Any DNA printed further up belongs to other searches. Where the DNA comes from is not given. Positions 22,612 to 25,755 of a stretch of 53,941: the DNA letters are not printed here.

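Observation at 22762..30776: VirB2-like pilin + giant polytopic membrane protein + exported propeller-like protein, directly followed by an M-domain-less Clp AAA+: candidate undescribed envelope/export module with no VirB4/VirD4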

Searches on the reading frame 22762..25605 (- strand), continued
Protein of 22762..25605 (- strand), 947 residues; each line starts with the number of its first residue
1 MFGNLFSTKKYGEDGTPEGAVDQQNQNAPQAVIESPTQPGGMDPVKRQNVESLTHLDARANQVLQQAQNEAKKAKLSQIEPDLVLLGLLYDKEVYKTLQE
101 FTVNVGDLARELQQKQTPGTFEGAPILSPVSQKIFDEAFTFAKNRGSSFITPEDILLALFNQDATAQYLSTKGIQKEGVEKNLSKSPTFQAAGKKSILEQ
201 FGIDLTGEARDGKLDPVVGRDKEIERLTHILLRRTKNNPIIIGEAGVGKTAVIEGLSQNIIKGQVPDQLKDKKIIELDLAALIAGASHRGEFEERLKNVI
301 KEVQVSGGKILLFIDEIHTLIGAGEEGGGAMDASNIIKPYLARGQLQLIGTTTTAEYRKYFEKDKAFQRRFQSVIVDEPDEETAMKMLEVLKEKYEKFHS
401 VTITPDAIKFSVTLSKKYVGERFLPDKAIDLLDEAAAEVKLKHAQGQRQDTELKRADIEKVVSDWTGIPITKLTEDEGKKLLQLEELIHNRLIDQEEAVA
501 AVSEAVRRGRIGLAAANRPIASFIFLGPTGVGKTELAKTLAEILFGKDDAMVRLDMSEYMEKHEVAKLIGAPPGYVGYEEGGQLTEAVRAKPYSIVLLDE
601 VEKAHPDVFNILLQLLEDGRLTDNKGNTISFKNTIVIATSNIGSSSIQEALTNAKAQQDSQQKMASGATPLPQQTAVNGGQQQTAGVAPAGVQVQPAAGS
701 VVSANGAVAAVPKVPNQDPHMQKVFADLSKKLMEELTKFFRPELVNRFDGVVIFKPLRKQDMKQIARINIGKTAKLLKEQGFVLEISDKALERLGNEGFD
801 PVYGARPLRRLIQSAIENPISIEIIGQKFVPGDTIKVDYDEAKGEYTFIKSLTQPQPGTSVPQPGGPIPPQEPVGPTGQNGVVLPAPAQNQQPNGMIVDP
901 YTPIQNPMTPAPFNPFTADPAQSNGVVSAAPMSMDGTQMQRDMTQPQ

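Call 86: find_related_loci(query=A3, collection=metagenome_contigs, flank=8000)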
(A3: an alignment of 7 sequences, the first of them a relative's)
Query A3 (1179 aa) in metagenome_contigs; peptide patterns used: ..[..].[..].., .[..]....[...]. (x = any residue, [..] = any of these).
600 stretches matched a pattern (row limit reached: there are more); 490 encode a relative of the query (tblastn E <= 1e-3); the best 80 are kept; 80 distinct loci.
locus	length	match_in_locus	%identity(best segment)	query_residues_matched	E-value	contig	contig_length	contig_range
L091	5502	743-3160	42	157-1039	0e+0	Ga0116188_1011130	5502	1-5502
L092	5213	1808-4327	39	119-1039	0e+0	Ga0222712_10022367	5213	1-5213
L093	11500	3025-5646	41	191-1056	0e+0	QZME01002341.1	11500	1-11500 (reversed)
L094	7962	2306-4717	40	164-1052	0e+0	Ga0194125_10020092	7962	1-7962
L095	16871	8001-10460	48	139-1032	0e+0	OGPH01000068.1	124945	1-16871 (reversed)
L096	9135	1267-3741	48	147-1047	0e+0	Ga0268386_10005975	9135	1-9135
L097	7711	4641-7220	46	115-1051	0e+0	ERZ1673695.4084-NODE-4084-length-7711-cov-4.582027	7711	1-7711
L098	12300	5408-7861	48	150-1044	0e+0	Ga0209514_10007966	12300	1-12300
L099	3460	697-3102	47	165-1043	0e+0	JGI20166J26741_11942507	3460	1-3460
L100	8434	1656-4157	47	159-1035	0e+0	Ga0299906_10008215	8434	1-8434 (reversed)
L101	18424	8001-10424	47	157-1040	0e+0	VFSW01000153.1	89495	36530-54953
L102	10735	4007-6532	48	164-1088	0e+0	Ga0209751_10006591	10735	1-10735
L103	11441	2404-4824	47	160-1032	0e+0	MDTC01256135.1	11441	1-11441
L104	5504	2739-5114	48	164-1032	0e+0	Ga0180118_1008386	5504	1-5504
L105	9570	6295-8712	47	163-1052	0e+0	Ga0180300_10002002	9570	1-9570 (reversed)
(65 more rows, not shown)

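Call 88: find_encoding_contigs(protein=P0389, flank=10000, max_places=1)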
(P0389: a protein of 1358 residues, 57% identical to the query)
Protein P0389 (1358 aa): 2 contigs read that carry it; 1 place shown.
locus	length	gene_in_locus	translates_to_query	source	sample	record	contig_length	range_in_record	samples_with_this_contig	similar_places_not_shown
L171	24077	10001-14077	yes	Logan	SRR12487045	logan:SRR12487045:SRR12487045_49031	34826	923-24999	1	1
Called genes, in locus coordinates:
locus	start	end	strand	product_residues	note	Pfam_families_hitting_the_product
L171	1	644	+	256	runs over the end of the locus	-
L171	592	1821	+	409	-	-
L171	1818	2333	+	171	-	-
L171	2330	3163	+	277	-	PF26170:RESC5 (weak), PF19420:DDAH_eukar (weak), PF02274:ADI (faint)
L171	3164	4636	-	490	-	PF00082:Peptidase_S8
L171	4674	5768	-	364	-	PF00004:AAA, PF07728:AAA_5, PF13401:AAA_22 (faint), PF22667:Lon_lid (weak)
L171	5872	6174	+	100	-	PF00166:Cpn10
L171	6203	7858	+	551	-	PF00118:Cpn60_TCP1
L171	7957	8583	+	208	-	PF13413:HTH_25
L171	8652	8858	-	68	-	-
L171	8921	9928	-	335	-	PF01073:3Beta_HSD, PF01370:Epimerase, PF02719:Polysacc_synt_2, PF04321:RmlD_sub_bind, PF07993:NAD_binding_4, PF13460:NAD_binding_10, PF16363:GDP_Man_Dehyd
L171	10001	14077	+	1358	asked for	PF02861:Clp_N, PF23569:NBD_SMAX1 (weak), PF00004:AAA, PF17871:AAA_lid_9, PF00004:AAA (weak), PF07724:AAA_2, PF07728:AAA_5, PF10431:ClpB_D2-small, +4 more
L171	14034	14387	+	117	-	PF18895:T4SS_pilin (weak)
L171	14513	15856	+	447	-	PF00696:AA_kinase, PF13489:Methyltransf_23, PF02353:CMAS (weak), PF07021:MetW (weak), PF08241:Methyltransf_11, PF08242:Methyltransf_12, PF13649:Methyltransf_25, PF13847:Methyltransf_31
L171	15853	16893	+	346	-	PF02463:SMC_N, PF13175:AAA_15, PF13476:AAA_23, PF13304:AAA_21 (faint)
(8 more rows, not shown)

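Call 89: find_encoding_contigs(protein=P0294, flank=10000, max_places=1)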
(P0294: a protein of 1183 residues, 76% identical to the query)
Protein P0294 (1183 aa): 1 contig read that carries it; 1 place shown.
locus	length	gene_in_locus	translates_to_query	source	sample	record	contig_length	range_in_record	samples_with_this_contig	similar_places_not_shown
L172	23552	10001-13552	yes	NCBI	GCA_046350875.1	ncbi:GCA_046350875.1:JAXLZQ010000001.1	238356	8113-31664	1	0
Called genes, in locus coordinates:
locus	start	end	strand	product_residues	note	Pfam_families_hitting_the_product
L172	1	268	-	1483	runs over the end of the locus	-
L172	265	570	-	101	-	-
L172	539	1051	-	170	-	PF13083:KH_KhpA-B, PF01424:R3H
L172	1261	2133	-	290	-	PF02096:60KD_IMP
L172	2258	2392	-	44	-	PF00468:Ribosomal_L34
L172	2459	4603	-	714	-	PF00133:tRNA-synt_1, PF09334:tRNA-synt_1g, PF13603:tRNA-synt_1_2, PF08264:Anticodon_1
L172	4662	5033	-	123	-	PF05635:23S_rRNA_IVP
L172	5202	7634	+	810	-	PF10060:DUF2298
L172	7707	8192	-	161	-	-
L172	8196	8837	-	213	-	-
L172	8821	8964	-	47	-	-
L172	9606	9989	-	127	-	-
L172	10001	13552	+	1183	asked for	PF02861:Clp_N, PF13191:AAA_16 (weak), PF23569:NBD_SMAX1, PF00004:AAA, PF17871:AAA_lid_9, PF07724:AAA_2, PF07728:AAA_5, PF10431:ClpB_D2-small, +5 more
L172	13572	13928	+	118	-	PF18895:T4SS_pilin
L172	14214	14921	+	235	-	PF00696:AA_kinase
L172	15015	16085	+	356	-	PF02463:SMC_N (weak), PF13175:AAA_15, PF13476:AAA_23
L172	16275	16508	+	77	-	PF01541:GIY-YIG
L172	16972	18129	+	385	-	PF00390:malic, PF00208:ELFV_dehydrog (weak), PF03949:Malic_M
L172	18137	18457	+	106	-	PF04993:TfoX_N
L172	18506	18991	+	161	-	PF00383:dCMP_cyt_deam_1, PF14437:MafB19-deam, PF14439:Bd3614-deam (weak)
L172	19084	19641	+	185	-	-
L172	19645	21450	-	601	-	-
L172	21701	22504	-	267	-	PF00106:adh_short, PF08659:KR, PF23441:SDR (weak), PF13561:adh_short_C2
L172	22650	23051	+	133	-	PF00903:Glyoxalase (weak), PF22677:Ble-like_N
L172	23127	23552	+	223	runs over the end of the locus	-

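Call 90: find_encoding_contigs(protein=P0396, flank=10000, max_places=1)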
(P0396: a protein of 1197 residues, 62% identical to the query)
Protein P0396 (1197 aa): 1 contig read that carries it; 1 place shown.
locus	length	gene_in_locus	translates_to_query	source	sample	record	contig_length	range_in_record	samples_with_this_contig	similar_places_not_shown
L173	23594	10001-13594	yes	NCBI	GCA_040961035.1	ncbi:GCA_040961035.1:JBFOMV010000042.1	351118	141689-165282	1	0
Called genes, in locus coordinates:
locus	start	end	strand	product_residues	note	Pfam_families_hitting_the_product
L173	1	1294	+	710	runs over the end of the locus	PF00133:tRNA-synt_1, PF09334:tRNA-synt_1g (weak), PF13603:tRNA-synt_1_2, PF09334:tRNA-synt_1g, PF08264:Anticodon_1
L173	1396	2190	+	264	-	PF02096:60KD_IMP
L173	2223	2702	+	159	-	PF13083:KH_KhpA-B, PF01424:R3H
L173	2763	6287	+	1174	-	-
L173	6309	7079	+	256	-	-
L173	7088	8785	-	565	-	-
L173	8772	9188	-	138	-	-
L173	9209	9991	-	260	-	-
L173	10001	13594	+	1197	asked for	PF02861:Clp_N, PF00004:AAA, PF23569:NBD_SMAX1 (weak), PF17871:AAA_lid_9, PF00004:AAA (weak), PF07724:AAA_2, PF07728:AAA_5, PF10431:ClpB_D2-small, +7 more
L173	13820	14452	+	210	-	PF13398:Peptidase_M50B (weak)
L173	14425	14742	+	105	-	PF18895:T4SS_pilin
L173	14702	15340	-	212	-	PF00483:NTP_transferase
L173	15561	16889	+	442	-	PF00696:AA_kinase, PF07021:MetW (faint), PF13489:Methyltransf_23, PF08241:Methyltransf_11, PF08242:Methyltransf_12 (weak), PF13649:Methyltransf_25, PF13847:Methyltransf_31 (weak)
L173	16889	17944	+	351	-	PF02463:SMC_N, PF13175:AAA_15, PF13476:AAA_23, PF13304:AAA_21 (faint)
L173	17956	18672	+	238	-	-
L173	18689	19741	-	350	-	PF04607:RelA_SpoT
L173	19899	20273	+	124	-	PF02629:CoA_binding, PF13380:CoA_binding_2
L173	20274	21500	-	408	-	PF00817:IMS, PF11799:IMS_C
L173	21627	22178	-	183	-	PF00717:Peptidase_S24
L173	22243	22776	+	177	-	PF21088:MS_channel_1st, PF00924:MS_channel_2nd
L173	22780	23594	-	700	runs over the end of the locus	PF00009:GTP_EFTU, PF22042:EF-G_D2, PF03144:GTP_EFTU_D2, PF14492:EFG_III, PF16658:RF3_C (weak), PF03764:EFG_IV, PF00679:EFG_C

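Call 91: search_protein_families(library=pfam, proteins=[L087:311-3982:+, L173:2763-6287:+, L087:4744-6477:-, L089:4564-6291:-, L090:3860-5686:-, L087:6922-7959:-, L087:6482-6916:-, L085:6376-7989:-, L089:11904-12587:+, L090:6163-7944:-], max_evalue=0.1)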
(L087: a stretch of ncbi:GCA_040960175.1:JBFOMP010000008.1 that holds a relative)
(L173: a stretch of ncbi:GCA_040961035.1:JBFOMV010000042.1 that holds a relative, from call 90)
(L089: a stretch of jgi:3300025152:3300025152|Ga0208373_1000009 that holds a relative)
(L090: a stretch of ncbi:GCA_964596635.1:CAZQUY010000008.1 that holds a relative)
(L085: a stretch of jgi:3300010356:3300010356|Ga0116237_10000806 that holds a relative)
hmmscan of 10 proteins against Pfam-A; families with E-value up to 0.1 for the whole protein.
L087:311-3982:+ (1223 aa): 2 families
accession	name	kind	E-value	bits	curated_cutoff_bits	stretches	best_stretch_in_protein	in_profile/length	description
PF00204.31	DNA_gyraseB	-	0.044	13.7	27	0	276-308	68-100/173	DNA gyrase B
PF09832.14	DUF2059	-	0.088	13.3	23.6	1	221-247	2-28/60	Uncharacterized protein conserved in bacteria (DUF2059)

L173:2763-6287:+ (1174 aa): 1 family
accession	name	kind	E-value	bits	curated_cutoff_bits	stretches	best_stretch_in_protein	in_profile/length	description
PF25325.1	EF-hand_EFHB_C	-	0.095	12.9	27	0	196-223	24-51/75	EFHB C-terminal EF-hand domain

L087:4744-6477:- (577 aa): 0 families

L089:4564-6291:- (575 aa): 0 families

L090:3860-5686:- (608 aa): 0 families

L087:6922-7959:- (345 aa): 2 families
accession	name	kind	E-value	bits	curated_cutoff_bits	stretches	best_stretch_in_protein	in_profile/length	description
PF13529.12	Peptidase_C39_2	-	3.4e-06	28.1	24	1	176-318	4-143/143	Peptidase_C39 like family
PF03412.21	Peptidase_C39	-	0.0067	16.7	22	1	200-327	13-115/133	Peptidase C39 family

L087:6482-6916:- (144 aa): 1 family
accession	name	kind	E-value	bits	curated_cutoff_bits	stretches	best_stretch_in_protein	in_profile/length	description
PF16111.11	DUF4829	-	0.046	14.9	25.5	1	38-118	17-97/119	Domain of unknown function (DUF4829)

L085:6376-7989:- (537 aa): 1 family
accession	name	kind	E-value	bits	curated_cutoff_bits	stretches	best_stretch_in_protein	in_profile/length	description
PF13529.12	Peptidase_C39_2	-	2.8e-05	25.2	24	1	341-493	3-143/143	Peptidase_C39 like family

L089:11904-12587:+ (227 aa): 0 families

L090:6163-7944:- (593 aa): 1 family
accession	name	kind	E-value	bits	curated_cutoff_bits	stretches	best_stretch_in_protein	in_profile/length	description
PF13529.12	Peptidase_C39_2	-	0.00011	23.2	24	1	413-561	12-143/143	Peptidase_C39 like family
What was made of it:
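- Tried and rejected: They have no P-loop family hits (call 91).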
